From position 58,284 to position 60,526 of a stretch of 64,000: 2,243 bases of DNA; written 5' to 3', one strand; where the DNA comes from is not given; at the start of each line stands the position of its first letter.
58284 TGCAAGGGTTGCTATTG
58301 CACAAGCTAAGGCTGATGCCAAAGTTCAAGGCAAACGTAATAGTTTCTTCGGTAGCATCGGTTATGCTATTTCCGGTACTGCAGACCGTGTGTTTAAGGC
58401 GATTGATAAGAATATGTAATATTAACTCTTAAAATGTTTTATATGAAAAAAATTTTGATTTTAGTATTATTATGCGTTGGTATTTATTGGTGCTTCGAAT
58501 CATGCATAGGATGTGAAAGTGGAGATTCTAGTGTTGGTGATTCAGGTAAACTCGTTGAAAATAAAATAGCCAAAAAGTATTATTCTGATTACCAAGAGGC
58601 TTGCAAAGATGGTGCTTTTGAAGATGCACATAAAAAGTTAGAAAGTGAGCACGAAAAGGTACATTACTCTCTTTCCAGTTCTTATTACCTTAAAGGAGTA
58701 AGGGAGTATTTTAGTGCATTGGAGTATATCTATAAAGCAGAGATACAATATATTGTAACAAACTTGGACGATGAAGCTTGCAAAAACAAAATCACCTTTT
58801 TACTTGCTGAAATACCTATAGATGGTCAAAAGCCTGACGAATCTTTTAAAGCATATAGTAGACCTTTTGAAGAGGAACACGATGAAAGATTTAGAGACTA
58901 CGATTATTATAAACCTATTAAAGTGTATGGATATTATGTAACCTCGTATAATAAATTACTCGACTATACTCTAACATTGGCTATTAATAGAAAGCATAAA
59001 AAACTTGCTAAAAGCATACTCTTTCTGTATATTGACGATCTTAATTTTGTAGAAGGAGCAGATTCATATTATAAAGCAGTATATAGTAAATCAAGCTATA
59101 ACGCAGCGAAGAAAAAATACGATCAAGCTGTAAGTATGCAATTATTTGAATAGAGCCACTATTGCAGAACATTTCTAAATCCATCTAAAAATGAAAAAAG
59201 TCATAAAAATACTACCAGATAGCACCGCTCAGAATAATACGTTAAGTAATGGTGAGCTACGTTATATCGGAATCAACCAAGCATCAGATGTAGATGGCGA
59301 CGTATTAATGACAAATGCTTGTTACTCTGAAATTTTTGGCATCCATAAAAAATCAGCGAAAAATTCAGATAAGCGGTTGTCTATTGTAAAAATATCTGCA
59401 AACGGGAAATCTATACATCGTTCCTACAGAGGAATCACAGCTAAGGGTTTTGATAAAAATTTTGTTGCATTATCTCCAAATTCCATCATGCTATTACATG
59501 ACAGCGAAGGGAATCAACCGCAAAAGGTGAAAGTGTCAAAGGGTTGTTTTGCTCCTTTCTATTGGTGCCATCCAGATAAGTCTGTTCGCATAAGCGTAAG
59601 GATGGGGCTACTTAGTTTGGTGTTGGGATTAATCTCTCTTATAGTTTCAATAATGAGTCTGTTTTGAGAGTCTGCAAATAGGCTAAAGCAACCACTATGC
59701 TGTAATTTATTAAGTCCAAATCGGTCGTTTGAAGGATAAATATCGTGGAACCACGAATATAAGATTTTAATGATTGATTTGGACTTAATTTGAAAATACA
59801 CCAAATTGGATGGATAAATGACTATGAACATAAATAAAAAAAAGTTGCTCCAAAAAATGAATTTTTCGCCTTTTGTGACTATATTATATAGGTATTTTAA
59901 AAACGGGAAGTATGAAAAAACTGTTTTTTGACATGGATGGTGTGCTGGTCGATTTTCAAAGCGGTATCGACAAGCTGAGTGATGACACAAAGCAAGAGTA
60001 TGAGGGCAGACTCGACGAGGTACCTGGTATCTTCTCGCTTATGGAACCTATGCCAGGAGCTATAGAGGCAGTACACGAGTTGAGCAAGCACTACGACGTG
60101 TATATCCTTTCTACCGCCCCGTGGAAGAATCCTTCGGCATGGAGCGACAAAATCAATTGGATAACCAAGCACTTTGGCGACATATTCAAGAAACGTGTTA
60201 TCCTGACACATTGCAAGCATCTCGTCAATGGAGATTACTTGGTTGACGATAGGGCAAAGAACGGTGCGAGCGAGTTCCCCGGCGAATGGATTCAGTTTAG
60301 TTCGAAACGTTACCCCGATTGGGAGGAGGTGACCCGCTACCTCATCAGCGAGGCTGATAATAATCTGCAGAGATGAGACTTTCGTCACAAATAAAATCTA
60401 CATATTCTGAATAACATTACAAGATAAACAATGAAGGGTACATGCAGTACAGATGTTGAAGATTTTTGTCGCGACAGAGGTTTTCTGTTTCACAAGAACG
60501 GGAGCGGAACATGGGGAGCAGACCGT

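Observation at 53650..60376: Integrase-less cassette-like island: two tandem [repeat A promoter]-[variable cargo]-[repeat B + NT5C] units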

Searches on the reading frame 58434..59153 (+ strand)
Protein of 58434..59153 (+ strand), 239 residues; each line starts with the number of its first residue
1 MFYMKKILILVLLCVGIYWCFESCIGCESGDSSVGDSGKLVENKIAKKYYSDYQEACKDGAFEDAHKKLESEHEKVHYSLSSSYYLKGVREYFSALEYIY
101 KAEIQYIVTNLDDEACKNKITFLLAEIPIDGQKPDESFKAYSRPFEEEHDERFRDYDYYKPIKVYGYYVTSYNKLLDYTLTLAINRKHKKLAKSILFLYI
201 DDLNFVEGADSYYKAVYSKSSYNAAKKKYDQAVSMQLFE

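Call 5: search_protein_families(library=pfam, proteins=[window:58434-59153:+], max_evalue=0.01)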
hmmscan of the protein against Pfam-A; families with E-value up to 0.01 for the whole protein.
window:58434-59153:+ (239 aa): 0 families

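Call 27: search_protein_families(library=padloc, proteins=[window:58434-59153:+], max_evalue=0.01)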
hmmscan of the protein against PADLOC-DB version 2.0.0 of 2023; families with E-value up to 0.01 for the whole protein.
window:58434-59153:+ (239 aa): 0 families

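Call 28: search_protein_families(library=ncbifam, proteins=[window:58434-59153:+], max_evalue=0.01)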
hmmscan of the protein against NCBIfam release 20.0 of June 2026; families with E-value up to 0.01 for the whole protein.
window:58434-59153:+ (239 aa): 0 families

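Call 72: find_encoding_contigs(protein=window:58434-59153:+, flank=10000, max_places=10)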
Protein window:58434-59153:+ (239 aa): no gene with exactly this product is on record in the collection.

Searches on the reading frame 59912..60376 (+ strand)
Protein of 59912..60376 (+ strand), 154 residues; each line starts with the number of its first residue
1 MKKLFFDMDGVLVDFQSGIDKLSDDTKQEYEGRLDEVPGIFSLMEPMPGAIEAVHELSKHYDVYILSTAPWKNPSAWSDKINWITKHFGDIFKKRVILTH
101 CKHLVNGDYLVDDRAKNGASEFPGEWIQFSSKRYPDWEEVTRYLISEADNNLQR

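Call 5: search_protein_families(library=pfam, proteins=[window:59912-60376:+], max_evalue=0.01)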
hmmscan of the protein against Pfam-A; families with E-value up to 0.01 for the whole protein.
window:59912-60376:+ (154 aa): 4 families
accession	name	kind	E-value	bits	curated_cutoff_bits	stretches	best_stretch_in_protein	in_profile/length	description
PF06941.18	NT5C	-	1.3e-19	71.3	24.8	1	38-132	60-153/180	5' nucleotidase, deoxy (Pyrimidine), cytosolic type C protein (NT5C)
PF00702.32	Hydrolase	-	4.1e-05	24.5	26.4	0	15-90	68-142/191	haloacid dehalogenase-like hydrolase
PF03031.24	NIF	-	0.0024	18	21.8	1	3-109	2-97/160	NLI interacting factor-like phosphatase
PF18143.6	HAD_SAK_2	-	0.009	16.8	27.5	0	4-80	2-60/139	HAD domain in Swiss Army Knife RNA repair proteins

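Call 12: find_encoding_contigs(protein=window:59912-60376:+, flank=10000, max_places=10)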
Protein window:59912-60376:+ (154 aa): no gene with exactly this product is on record in the collection.

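Call 18: find_homologous_proteins(query=window:59912-60376:+, max_evalue=1e-10)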
Query window:59912-60376:+ (154 aa): 7979 proteins with E <= 1e-10 among 8000 candidates; the best 120 are listed.
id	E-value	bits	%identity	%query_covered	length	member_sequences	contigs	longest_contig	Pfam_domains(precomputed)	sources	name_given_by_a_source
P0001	1.2e-97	342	96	99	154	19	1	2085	PF06941.18,PF00702.33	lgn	-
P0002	9.5e-96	336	94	100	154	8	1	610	PF06941.18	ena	-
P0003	5.5e-94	330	96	95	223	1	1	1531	PF06941.18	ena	-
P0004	5.7e-94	330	-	-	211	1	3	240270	PF06941.18,PF00702.33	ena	-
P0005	7.9e-94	330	95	96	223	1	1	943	PF06941.18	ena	-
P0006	1.7e-93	329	95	96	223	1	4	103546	PF06941.18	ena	-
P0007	4.7e-93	327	95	96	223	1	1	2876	PF06941.18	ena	-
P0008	4.9e-93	327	95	96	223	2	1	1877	PF06941.18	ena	-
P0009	5.0e-93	327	95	96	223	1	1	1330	PF06941.18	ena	-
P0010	5.1e-93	327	95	96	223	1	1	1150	PF06941.18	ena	-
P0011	6.8e-93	327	95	95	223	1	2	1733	PF06941.18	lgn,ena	-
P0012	9.6e-93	326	95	95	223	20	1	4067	PF06941.18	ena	-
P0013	1.0e-92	326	95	96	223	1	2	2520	PF06941.18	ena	-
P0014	1.6e-92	326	95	96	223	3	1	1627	PF06941.18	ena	-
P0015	3.6e-92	325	94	96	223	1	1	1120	PF06941.18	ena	-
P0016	3.8e-92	324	94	96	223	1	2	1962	PF06941.18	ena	-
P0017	7.9e-92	323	94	96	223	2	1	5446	PF06941.18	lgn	-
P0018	9.1e-92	323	93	96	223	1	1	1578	PF06941.18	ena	-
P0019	1.8e-91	322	94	95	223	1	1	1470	PF06941.18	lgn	-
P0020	1.9e-91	322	93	96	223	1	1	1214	PF06941.18,PF00702.33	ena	-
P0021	2.3e-91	322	93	96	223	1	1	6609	PF06941.18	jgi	-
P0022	2.3e-90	319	93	96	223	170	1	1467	PF06941.18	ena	-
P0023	3.0e-90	318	92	96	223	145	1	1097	PF06941.18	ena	-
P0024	4.5e-90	318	93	95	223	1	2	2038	PF06941.18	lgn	-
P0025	2.0e-89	316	93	95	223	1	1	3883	PF06941.18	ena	-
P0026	5.5e-89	314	90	96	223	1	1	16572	PF06941.18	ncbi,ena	-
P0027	5.6e-89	314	90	96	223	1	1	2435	PF06941.18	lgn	-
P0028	5.6e-89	314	90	96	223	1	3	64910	PF06941.18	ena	-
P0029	5.6e-89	314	90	96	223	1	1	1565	PF06941.18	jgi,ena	-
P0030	1.2e-88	313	90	95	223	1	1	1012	PF06941.18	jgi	jgi:5'(3')-deoxyribonucleotidase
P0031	1.2e-88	313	90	95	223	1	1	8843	PF06941.18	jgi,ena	jgi:5'(3')-deoxyribonucleotidase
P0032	1.2e-88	313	90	95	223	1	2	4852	PF06941.18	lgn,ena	-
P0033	1.2e-88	313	90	95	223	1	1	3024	PF06941.18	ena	-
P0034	1.2e-88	313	90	95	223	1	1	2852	PF06941.18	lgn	-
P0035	1.2e-88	313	90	95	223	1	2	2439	PF06941.18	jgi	jgi:5'(3')-deoxyribonucleotidase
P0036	1.2e-88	313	90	95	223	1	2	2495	PF06941.18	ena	-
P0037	1.2e-88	313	90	95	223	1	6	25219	PF06941.18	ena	-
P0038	1.2e-88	313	90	95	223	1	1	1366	PF06941.18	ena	-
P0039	1.2e-88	313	90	95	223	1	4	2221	PF06941.18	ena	-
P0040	1.3e-88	313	90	95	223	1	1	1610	PF06941.18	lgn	-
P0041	1.3e-88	313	90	95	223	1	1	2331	PF06941.18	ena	-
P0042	1.3e-88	313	90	95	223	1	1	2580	PF06941.18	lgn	-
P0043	1.3e-88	313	90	95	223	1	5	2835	PF06941.18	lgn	-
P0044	1.3e-88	313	90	95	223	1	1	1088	PF06941.18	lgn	-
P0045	1.3e-88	313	90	95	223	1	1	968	PF06941.18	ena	-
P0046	1.7e-88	313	90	95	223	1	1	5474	PF06941.18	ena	-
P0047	2.2e-88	312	95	92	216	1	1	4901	PF06941.18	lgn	-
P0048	4.3e-88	311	89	96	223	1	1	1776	PF06941.18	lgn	-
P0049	4.7e-88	311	90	96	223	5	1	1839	PF06941.18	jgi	jgi:5'(3')-deoxyribonucleotidase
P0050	5.3e-88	311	84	100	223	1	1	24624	PF06941.18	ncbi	-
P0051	6.3e-88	311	89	96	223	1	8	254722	PF06941.18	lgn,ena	-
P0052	6.3e-88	311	89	96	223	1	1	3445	PF06941.18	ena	-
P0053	6.6e-88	311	90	95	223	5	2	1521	PF06941.18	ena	-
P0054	8.6e-88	310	90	95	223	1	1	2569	PF06941.18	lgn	-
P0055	1.2e-87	310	89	96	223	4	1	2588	PF06941.18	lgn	-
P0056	1.2e-87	310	90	95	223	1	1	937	PF06941.18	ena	-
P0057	1.7e-87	309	90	95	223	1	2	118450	PF06941.18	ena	-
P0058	1.8e-87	309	84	100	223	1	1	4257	PF06941.18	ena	-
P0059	1.8e-87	309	84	100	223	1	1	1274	PF06941.18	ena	-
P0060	1.8e-87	309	84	100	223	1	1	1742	PF06941.18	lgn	-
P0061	2.2e-87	309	90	95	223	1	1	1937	PF06941.18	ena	-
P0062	2.4e-87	309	89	96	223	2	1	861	PF06941.18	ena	-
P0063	2.9e-87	309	89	95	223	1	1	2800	PF06941.18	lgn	-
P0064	3.0e-87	309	90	95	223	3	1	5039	PF06941.18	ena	-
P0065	3.2e-87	308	94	92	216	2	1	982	PF06941.18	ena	-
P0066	3.5e-87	308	89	95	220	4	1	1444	PF06941.18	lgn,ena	-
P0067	5.0e-85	301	84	99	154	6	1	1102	PF06941.18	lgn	-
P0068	5.5e-85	301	91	91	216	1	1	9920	PF06941.18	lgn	-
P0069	9.7e-85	300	88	95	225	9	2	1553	PF06941.18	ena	-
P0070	1.5e-84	300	85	96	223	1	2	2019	PF06941.18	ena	-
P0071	2.3e-84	299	85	96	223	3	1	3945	PF06941.18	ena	-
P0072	4.0e-84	298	91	91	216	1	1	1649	PF06941.18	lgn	-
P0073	5.1e-84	298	85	96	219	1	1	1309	PF06941.18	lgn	-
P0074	5.1e-84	298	85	96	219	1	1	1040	PF06941.18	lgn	-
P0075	5.2e-84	298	85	96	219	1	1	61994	PF06941.18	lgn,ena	-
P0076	5.3e-84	298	85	96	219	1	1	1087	PF06941.18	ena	-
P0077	5.3e-84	298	85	96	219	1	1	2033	PF06941.18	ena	-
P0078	5.4e-84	298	85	96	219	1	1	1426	PF06941.18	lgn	-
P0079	5.4e-84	298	85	96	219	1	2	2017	PF06941.18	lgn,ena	-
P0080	5.4e-84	298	85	96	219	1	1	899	PF06941.18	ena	-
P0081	5.4e-84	298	85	96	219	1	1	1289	PF06941.18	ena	-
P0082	5.6e-84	298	85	96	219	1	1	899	PF06941.18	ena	-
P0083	5.6e-84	298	85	96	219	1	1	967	PF06941.18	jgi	-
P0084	8.1e-84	297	84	96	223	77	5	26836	PF06941.18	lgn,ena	-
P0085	9.5e-84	297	85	96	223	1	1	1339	PF06941.18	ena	-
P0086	9.9e-84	297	85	96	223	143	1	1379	PF06941.18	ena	-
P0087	1.0e-83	297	89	92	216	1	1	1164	PF06941.18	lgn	-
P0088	1.1e-83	297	89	92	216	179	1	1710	PF06941.18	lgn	-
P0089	1.3e-83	297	90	91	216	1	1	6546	PF06941.18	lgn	-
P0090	1.3e-83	297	84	96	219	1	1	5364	PF06941.18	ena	-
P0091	1.3e-83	297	90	91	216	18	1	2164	PF06941.18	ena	-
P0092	1.4e-83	297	90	91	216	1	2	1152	PF06941.18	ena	-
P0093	1.4e-83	297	84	96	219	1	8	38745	PF06941.18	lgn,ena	-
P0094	1.4e-83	297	90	91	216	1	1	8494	PF06941.18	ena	-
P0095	1.4e-83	297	84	96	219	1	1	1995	PF06941.18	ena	-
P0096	1.4e-83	297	84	96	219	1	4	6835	PF06941.18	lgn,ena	-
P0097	1.4e-83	297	90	91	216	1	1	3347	PF06941.18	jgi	jgi:5'(3')-deoxyribonucleotidase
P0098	1.4e-83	297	84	96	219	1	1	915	PF06941.18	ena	-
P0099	1.4e-83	297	84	96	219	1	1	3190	PF06941.18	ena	-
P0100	1.4e-83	297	90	91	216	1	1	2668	PF06941.18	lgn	-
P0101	1.4e-83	297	90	91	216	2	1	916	PF06941.18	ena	-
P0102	1.5e-83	297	84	96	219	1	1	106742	PF06941.18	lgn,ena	-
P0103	1.7e-83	296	84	96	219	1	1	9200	PF06941.18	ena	-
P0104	1.7e-83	296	84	96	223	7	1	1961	PF06941.18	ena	-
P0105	1.8e-83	296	85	96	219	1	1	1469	PF06941.18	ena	-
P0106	1.9e-83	296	84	96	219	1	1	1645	PF06941.18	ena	-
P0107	1.9e-83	296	84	96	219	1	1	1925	PF06941.18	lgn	-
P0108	2.0e-83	296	84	96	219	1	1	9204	PF06941.18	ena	-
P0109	2.0e-83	296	84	96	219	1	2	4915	PF06941.18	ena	-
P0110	2.0e-83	296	84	96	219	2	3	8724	PF06941.18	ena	-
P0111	2.0e-83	296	84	96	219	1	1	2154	PF06941.18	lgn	-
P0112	2.0e-83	296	84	96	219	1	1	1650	PF06941.18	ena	-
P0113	2.0e-83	296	84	96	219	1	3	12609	PF06941.18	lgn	-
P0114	3.3e-83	295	84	96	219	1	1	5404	PF06941.18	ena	-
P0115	3.4e-83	295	84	96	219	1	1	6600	PF06941.18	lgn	-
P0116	3.5e-83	295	84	96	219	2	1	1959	PF06941.18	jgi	jgi:5'(3')-deoxyribonucleotidase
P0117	3.5e-83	295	84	96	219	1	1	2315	PF06941.18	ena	-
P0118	3.5e-83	295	84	96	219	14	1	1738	PF06941.18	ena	-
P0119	4.7e-83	295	84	96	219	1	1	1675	PF06941.18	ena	-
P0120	5.0e-83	295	84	96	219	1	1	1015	PF06941.18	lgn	-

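Call 20: find_encoding_contigs(protein=P0006, flank=10000, max_places=6)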
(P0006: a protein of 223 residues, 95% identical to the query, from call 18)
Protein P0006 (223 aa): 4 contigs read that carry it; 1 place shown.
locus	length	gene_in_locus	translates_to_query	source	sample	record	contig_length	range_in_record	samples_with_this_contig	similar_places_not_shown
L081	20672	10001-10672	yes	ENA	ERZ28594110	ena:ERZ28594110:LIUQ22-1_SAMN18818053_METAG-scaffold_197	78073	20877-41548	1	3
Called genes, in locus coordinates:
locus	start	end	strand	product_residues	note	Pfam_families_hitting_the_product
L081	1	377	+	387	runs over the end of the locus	PF02606:LpxK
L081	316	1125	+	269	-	PF01048:PNP_UDP_1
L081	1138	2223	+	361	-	PF00586:AIRS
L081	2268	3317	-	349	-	PF13685:Fe-ADH_2 (weak), PF01761:DHQ_synthase, PF24621:DHQS_C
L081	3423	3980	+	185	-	PF00908:dTDP_sugar_isom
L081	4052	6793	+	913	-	PF16151:DUF4859 (weak)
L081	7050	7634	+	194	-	-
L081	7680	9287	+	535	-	PF00069:Pkinase, PF07714:PK_Tyr_Ser-Thr, PF13306:LRR_5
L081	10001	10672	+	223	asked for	PF06941:NT5C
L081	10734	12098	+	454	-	-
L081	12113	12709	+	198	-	-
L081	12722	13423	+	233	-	-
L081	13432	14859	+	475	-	PF01068:DNA_ligase_A_M, PF04679:DNA_ligase_A_C (weak)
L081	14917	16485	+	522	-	PF13306:LRR_5, PF13855:LRR_8 (faint), PF13306:LRR_5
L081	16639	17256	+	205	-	PF13306:LRR_5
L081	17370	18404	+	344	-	-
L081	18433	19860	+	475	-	-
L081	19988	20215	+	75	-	-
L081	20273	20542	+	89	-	-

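Call 21: find_encoding_contigs(protein=P0051, flank=10000, max_places=8)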
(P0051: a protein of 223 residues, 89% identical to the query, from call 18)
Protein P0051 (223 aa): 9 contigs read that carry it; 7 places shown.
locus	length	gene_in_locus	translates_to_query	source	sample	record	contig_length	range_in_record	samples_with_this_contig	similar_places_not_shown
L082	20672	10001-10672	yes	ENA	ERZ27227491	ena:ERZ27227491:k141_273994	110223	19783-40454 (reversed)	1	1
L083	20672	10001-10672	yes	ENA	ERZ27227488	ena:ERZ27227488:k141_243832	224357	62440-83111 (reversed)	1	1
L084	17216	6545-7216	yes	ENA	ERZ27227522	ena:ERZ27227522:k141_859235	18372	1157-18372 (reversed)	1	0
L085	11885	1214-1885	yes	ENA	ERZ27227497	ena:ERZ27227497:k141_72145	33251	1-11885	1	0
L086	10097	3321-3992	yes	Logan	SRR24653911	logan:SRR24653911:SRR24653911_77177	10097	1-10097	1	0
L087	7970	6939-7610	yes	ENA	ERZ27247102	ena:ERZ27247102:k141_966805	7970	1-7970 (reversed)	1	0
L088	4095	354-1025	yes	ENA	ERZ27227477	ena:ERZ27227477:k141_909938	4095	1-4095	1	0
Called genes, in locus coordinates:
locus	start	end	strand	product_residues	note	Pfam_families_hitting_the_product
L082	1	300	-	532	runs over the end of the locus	PF00069:Pkinase, PF07714:PK_Tyr_Ser-Thr, PF13306:LRR_5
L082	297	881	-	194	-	-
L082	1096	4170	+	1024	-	PF12773:DZR (weak), PF13248:Zn_ribbon_3 (faint), PF13240:Zn_Ribbon_1 (weak)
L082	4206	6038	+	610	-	PF13240:Zn_Ribbon_1 (weak), PF01364:Peptidase_C25 (weak)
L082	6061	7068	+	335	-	-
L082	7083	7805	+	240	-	PF00498:FHA, PF16697:Yop-YscD_cpl (faint)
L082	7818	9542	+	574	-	PF13306:LRR_5, PF13855:LRR_8 (faint), PF13306:LRR_5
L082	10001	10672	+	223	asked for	PF06941:NT5C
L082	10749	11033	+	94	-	-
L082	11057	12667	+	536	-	PF13306:LRR_5, PF13855:LRR_8 (faint), PF13306:LRR_5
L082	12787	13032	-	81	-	-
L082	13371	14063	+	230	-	-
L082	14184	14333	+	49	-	-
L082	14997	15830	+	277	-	-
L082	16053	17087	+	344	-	PF00483:NTP_transferase, PF22640:ManC_GMP_beta-helix (weak)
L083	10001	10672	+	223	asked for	PF06941:NT5C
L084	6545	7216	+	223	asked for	PF06941:NT5C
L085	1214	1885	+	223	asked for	PF06941:NT5C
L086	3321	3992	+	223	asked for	PF06941:NT5C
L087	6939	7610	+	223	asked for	PF06941:NT5C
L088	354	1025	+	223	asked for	PF06941:NT5C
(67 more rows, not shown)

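Call 27: search_protein_families(library=padloc, proteins=[window:59912-60376:+], max_evalue=0.01)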
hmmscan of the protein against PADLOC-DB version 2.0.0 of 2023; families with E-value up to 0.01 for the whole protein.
window:59912-60376:+ (154 aa): 0 families

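Call 28: search_protein_families(library=ncbifam, proteins=[window:59912-60376:+], max_evalue=0.01)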
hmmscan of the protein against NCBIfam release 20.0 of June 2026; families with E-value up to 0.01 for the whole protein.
window:59912-60376:+ (154 aa): 1 family
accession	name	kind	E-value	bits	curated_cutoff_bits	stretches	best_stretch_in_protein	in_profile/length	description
NF010109.0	PRK13582.1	equivalog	0.0009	19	133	1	33-68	56-91/205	bifunctional phosphoserine phosphatase/homoserine phosphotransferase ThrH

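Call 51: find_encoding_contigs(protein=P0057, flank=10000, max_places=4)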
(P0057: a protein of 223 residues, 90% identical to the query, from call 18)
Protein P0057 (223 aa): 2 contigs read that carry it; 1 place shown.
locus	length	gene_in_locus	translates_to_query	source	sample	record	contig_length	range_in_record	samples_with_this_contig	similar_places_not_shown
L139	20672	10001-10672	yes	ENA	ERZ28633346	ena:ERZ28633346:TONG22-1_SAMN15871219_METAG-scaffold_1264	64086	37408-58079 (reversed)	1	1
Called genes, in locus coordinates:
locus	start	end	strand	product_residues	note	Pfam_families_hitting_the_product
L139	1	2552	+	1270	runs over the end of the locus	PF04563:RNA_pol_Rpb2_1, PF04561:RNA_pol_Rpb2_2, PF04565:RNA_pol_Rpb2_3, PF10385:RNA_pol_Rpb2_45, PF00562:RNA_pol_Rpb2_6, PF04560:RNA_pol_Rpb2_7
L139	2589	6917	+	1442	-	PF04997:RNA_pol_Rpb1_1, PF00623:RNA_pol_Rpb1_2, PF04983:RNA_pol_Rpb1_3, PF05000:RNA_pol_Rpb1_4, PF04998:RNA_pol_Rpb1_5, PF25984:BSH_YknX (faint)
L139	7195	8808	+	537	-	PF00069:Pkinase, PF07714:PK_Tyr_Ser-Thr (weak), PF13306:LRR_5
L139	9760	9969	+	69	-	-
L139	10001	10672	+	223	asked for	PF06941:NT5C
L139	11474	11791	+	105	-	PF11950:DUF3467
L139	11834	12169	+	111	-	PF07411:DUF1508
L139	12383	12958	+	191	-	PF06414:Zeta_toxin, PF13671:AAA_33 (weak)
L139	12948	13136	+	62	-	-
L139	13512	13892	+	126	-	PF00164:Ribosom_S12_S23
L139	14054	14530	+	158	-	PF00177:Ribosomal_S7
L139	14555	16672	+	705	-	PF00009:GTP_EFTU, PF03144:GTP_EFTU_D2, PF22042:EF-G_D2, PF14492:EFG_III, PF16658:RF3_C, PF03764:EFG_IV, PF00679:EFG_C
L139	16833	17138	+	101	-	PF00338:Ribosomal_S10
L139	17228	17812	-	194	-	-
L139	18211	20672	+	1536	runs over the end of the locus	PF00963:Cohesin (weak)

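Call 52: find_encoding_contigs(protein=P0102, flank=10000, max_places=4)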
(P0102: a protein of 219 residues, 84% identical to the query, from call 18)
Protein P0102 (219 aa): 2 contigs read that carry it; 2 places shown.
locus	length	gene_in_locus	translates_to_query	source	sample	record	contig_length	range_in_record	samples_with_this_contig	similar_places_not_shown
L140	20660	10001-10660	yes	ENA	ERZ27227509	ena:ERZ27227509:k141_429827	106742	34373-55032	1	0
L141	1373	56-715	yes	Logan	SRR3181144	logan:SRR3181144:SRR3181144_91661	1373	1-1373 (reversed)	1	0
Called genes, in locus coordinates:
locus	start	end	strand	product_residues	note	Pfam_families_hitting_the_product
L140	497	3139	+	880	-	PF01580:FtsK_SpoIIIE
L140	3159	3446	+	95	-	-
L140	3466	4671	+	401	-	PF13306:LRR_5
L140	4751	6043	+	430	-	PF13306:LRR_5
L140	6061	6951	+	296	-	-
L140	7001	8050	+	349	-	-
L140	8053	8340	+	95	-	PF14470:bPH_3 (weak)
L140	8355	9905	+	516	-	-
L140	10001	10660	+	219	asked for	PF06941:NT5C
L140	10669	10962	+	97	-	-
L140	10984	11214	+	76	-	-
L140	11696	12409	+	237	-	PF13151:DUF3990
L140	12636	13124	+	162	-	PF01316:Arg_repressor, PF02863:Arg_repressor_C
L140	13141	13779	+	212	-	-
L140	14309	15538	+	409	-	PF00764:Arginosuc_synth, PF06508:QueC (weak), PF20979:Arginosuc_syn_C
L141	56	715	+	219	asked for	PF06941:NT5C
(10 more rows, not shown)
